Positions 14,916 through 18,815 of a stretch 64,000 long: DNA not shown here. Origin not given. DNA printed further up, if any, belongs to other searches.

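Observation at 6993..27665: Single uninterrupted 20.6-kb gene for a ~6,880-aa N-terminally anchored surface protein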

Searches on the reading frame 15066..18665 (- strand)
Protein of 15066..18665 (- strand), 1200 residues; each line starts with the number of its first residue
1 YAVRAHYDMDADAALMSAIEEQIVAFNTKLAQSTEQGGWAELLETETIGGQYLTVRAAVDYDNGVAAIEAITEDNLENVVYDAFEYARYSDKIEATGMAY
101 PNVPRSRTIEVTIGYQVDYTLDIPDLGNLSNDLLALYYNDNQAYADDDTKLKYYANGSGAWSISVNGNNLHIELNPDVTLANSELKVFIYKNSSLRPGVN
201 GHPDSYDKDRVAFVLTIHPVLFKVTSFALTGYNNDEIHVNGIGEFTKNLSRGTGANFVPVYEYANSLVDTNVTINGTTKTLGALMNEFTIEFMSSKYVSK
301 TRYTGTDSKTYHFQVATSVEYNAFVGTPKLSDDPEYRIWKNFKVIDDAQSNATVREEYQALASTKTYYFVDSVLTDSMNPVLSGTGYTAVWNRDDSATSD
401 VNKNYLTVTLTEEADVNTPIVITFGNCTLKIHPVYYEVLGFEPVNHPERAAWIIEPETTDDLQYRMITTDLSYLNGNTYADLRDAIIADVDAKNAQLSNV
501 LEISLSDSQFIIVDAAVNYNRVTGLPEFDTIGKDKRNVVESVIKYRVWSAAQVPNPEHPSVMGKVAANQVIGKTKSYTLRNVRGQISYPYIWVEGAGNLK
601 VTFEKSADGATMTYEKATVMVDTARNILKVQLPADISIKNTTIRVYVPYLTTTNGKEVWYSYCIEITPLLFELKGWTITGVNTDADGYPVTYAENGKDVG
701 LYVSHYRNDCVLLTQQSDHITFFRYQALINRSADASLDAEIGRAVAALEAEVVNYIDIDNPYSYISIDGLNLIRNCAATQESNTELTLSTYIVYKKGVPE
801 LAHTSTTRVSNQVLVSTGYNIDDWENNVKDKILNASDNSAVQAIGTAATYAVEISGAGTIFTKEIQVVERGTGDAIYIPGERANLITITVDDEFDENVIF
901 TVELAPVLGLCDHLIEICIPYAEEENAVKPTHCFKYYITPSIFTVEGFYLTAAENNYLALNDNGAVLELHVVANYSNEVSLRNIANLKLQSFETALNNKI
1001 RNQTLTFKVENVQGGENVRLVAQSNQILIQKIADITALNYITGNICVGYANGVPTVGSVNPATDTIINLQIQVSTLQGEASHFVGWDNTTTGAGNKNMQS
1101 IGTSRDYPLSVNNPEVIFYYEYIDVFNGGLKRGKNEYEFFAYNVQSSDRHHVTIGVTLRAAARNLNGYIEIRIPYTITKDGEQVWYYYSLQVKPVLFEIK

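Call 5: search_protein_families(library=pfam, proteins=[window:15066-18665:-], max_evalue=0.1)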
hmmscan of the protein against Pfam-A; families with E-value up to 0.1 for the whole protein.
window:15066-18665:- (1200 aa): 0 families

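Call 6: search_protein_families(library=ncbifam, proteins=[window:15066-18665:-], max_evalue=0.1)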
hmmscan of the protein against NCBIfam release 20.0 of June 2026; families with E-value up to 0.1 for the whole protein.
window:15066-18665:- (1200 aa): 1 family
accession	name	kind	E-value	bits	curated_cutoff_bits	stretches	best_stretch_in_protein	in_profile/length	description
NF038180.1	leader_pinensin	domain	0.049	13.6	24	0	983-1001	4-22/28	pinensin family lanthipeptide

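Call 42: search_protein_families(library=phrogs, proteins=[window:15066-18665:-], max_evalue=0.01)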
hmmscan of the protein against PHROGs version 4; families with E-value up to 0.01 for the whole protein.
window:15066-18665:- (1200 aa): 0 families
